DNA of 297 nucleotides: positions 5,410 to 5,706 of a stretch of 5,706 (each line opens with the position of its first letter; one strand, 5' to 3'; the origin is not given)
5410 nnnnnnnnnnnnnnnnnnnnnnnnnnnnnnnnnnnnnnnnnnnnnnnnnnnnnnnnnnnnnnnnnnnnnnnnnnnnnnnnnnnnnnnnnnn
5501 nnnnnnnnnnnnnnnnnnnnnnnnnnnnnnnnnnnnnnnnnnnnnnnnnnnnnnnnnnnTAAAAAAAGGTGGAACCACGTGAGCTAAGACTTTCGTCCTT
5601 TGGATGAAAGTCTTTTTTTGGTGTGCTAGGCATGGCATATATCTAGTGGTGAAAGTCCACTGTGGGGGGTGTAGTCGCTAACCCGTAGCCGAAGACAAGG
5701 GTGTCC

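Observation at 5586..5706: Group IIC intron inserted directly behind the regulatory terminator of a T-box riboswitch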

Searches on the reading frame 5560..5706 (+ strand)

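Call 29: find_homologous_proteins(query=L001:3472-4827:+, max_evalue=1e-80)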
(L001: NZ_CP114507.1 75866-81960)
Query L001:3472-4827:+ (452 aa): 7920 proteins with E <= 1e-80 among 8000 candidates; the best 120 are listed.
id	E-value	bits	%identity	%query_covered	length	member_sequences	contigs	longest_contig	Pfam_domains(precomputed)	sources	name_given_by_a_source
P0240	9.6e-283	956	94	100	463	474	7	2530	PF00078.33,PF08388.17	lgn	-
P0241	9.8e-281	949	93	100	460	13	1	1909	PF00078.33,PF08388.17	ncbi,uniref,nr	ncbi:group II intron reverse transcriptase/maturase [Lactobacillus salivarius]|uniref:RNA-directed D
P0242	2.9e-248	842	81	100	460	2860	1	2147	PF00078.33,PF08388.17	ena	-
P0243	9.2e-247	837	81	99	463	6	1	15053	PF00078.33,PF08388.17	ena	-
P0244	2.4e-245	832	82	99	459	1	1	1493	PF00078.33,PF08388.17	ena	-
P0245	3.5e-245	832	81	100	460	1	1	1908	PF00078.33,PF08388.17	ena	-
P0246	3.7e-245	832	81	100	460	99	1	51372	PF00078.33,PF08388.17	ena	-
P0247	6.2e-245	831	81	99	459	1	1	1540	PF00078.33,PF08388.17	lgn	-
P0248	6.2e-245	831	81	99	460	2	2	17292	PF00078.33,PF08388.17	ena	-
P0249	8.8e-244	827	81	99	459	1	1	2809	PF00078.33,PF08388.17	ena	-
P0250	1.1e-243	827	81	99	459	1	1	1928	PF00078.33,PF08388.17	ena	-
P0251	1.5e-243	826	80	100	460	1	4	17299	PF00078.33,PF08388.17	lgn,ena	-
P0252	1.8e-243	826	81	99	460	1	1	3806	PF00078.33,PF08388.17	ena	-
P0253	2.2e-243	826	81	99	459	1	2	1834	PF00078.33,PF08388.17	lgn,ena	-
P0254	2.5e-243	826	80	100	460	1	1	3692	PF00078.33,PF08388.17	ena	-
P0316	1.7e-198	678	66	99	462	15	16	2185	PF00078.33,PF08388.17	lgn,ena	-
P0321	4.6e-197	673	67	100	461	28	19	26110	PF00078.33,PF08388.17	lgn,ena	-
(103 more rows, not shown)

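Call 34: search_solved_structures(query=L001:3472-4827:+, max_evalue=0.00001)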
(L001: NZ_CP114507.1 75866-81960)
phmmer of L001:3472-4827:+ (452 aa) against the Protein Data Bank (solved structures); distinct sequences matched with E-value up to 0.00001: 17.
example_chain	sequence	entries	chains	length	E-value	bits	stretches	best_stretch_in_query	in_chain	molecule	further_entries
6ar1_A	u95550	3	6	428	1.2e-120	406.6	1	34-429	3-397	GsI-IIC RT | Trt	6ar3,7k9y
7uim_D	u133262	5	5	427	2.1e-114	386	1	34-442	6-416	Group II intron reverse transcriptase/maturase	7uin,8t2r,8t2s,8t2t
5hhj_A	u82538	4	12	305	2.8e-89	303.2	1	32-308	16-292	Retron-type reverse transcriptase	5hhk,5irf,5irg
5hhl_A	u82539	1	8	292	2.6e-88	300.1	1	34-306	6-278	Retron-type reverse transcriptase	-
5g2x_C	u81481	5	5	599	5.2e-45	157.4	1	46-253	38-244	GROUP II INTRON-ENCODED PROTEIN LTRA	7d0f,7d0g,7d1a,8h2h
6me0_C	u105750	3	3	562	2e-37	132.4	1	52-360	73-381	Maturase reverse transcriptase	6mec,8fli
7kft_D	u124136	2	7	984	5.9e-31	111.1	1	64-303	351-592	Cas6-RT-Cas1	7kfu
9d5x_A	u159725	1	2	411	8.4e-17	64.4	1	45-329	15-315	Group II intron-like 4 reverse transcriptase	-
9d4s_A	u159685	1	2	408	8.7e-17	64.4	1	46-329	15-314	Group II intron-like 4 reverse transcriptase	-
9ioa_A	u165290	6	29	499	2.3e-14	56.4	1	82-300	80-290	RNA-dependent DNA polymerase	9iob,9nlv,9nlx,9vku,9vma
8bgj_A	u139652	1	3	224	6.4e-14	54.9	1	133-305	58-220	RNA-directed DNA polymerase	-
9c0i_A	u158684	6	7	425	6e-12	48.5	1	208-362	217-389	Reverse transcriptase/maturase family protein | Antiviral reverse transcriptase Drt2 | RNA-dependent DNA polymerase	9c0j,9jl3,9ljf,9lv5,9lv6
9lje_A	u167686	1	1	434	6.2e-12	48.4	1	208-362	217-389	RNA-dependent DNA polymerase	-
9lv7_A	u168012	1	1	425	4.8e-10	42.2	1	208-362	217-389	Antiviral reverse transcriptase Drt2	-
9i2f_C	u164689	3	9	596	2.7e-09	39.7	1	96-260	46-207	Retron Ec67 protein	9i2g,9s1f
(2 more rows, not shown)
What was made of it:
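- On Class C (IIC) group II intron: Met for the nearest sequence relative: the L001 RT matches GsI-IIC RT at 1e-120 and 7uim at 2e-114, against LtrA at 5e-45 (call 34).
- The next full-length intron maturases are LtrA at 5e-45 and 6me0 at 2e-37 (call 34).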

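Call 36: find_related_loci(query=L001:3472-4827:+, collection=metagenome_contigs, flank=1000)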
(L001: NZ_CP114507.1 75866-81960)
Query L001:3472-4827:+ (452 aa) in metagenome_contigs; peptide patterns used: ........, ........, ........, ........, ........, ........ (x = any residue, [..] = any of these).
600 stretches matched a pattern (row limit reached: there are more); 599 encode a relative of the query (tblastn E <= 1e-3); the best 80 are kept; 80 distinct loci.
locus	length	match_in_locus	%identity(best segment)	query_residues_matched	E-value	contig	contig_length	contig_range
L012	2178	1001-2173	82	2-392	0e+0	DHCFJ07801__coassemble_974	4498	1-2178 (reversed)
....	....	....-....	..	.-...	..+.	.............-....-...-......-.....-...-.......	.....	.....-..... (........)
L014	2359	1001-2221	54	36-442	1e-154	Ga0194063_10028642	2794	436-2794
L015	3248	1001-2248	55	37-450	1e-146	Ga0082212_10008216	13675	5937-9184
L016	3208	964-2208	54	36-450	1e-148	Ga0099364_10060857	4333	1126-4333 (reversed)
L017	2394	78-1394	51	8-444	1e-148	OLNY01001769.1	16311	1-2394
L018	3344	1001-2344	50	5-448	4e-144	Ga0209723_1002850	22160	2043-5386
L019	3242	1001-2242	52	31-444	1e-143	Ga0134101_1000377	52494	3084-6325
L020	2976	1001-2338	49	4-443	2e-147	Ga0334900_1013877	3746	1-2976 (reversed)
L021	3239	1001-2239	53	33-443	6e-143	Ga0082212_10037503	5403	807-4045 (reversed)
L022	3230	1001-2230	51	31-440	5e-141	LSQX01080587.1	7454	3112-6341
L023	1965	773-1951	53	9-401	2e-150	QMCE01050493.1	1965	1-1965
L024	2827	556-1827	50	26-449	5e-141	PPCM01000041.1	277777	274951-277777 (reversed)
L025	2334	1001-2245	49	36-450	2e-140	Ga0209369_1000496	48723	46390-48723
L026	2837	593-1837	50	34-450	2e-140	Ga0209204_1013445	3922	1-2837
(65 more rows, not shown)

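Call 55: find_encoding_contigs(protein=P0321, flank=1300, max_places=10)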
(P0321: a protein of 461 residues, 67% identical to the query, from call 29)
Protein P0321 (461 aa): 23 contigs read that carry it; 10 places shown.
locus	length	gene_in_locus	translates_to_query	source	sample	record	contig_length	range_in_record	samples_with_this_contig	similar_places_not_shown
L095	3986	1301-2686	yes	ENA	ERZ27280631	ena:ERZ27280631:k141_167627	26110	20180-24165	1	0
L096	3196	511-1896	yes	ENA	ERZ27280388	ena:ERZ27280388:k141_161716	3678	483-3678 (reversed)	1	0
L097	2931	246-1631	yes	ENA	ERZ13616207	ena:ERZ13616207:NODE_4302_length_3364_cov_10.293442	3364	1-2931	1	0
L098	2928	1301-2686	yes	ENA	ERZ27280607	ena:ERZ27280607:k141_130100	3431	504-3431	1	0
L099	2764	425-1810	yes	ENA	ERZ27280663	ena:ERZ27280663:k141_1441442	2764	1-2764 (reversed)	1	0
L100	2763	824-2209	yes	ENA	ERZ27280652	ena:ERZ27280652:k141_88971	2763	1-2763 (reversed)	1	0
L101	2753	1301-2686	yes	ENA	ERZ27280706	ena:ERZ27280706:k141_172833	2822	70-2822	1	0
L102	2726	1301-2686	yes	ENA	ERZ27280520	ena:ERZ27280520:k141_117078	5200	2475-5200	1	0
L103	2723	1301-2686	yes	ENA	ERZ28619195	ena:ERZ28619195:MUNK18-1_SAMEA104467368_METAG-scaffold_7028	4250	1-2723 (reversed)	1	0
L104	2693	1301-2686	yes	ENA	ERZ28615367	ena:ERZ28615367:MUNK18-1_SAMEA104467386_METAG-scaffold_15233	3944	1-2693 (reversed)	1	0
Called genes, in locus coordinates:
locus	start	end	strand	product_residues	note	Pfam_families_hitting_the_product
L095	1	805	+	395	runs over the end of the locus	PF13102:Phage_int_SAM_5 (weak), PF00589:Phage_integrase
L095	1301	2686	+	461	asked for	PF00078:RVT_1, PF08388:GIIM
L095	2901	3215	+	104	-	PF06124:DUF960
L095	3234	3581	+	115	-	PF04002:RadC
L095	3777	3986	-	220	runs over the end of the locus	PF01209:Ubie_methyltran, PF03848:TehB, PF13489:Methyltransf_23, PF05175:MTS, PF02353:CMAS, PF05401:NodS, PF08003:Methyltransf_9, PF13847:Methyltransf_31, +6 more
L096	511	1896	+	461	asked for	PF00078:RVT_1, PF08388:GIIM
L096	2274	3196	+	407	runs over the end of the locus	PF24568:CC_PcsB, PF00877:NLPC_P60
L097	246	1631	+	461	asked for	PF00078:RVT_1, PF08388:GIIM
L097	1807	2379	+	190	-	PF23894:LD_SV2 (faint), PF13599:Pentapeptide_4, PF00805:Pentapeptide (faint), PF13576:Pentapeptide_3 (faint), PF13599:Pentapeptide_4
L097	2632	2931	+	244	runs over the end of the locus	?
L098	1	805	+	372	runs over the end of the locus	PF13102:Phage_int_SAM_5 (weak), PF00589:Phage_integrase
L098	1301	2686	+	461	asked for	PF00078:RVT_1, PF08388:GIIM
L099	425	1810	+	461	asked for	PF00078:RVT_1, PF08388:GIIM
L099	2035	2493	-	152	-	-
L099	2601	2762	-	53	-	?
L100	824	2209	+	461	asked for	PF00078:RVT_1, PF08388:GIIM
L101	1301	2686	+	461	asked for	PF00078:RVT_1, PF08388:GIIM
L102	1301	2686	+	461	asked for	PF00078:RVT_1, PF08388:GIIM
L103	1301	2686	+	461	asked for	PF00078:RVT_1, PF08388:GIIM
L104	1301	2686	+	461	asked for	PF00078:RVT_1, PF08388:GIIM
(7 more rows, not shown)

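Call 56: find_encoding_contigs(protein=P0316, flank=1300, max_places=10)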
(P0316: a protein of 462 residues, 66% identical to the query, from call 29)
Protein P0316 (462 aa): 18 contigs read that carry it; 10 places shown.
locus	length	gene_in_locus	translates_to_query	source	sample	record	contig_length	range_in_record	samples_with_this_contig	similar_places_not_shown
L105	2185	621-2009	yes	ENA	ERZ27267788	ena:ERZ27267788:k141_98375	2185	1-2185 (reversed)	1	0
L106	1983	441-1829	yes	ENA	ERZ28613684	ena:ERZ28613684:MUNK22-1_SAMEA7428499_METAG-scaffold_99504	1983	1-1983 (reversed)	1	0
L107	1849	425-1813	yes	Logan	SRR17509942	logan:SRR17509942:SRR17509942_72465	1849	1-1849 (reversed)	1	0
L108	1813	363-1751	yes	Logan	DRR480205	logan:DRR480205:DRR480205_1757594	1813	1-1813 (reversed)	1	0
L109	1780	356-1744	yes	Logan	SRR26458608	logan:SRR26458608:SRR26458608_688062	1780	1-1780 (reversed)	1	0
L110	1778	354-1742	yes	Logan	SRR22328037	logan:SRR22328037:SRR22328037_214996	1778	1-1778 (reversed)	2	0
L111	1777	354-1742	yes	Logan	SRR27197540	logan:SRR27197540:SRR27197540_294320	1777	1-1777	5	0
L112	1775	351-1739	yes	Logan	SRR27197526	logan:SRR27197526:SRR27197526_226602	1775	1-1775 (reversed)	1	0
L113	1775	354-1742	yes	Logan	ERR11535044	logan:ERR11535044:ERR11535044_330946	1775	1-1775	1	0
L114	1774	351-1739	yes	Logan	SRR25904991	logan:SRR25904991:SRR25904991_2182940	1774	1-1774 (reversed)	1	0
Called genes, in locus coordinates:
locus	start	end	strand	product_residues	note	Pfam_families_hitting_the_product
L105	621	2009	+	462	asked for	PF00078:RVT_1, PF08388:GIIM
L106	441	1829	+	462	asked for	PF00078:RVT_1, PF08388:GIIM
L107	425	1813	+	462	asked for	PF00078:RVT_1, PF08388:GIIM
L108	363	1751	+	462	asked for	PF00078:RVT_1, PF08388:GIIM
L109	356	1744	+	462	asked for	PF00078:RVT_1, PF08388:GIIM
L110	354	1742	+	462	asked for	PF00078:RVT_1, PF08388:GIIM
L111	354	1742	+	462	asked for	PF00078:RVT_1, PF08388:GIIM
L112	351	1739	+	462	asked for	PF00078:RVT_1, PF08388:GIIM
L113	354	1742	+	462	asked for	PF00078:RVT_1, PF08388:GIIM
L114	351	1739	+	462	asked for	PF00078:RVT_1, PF08388:GIIM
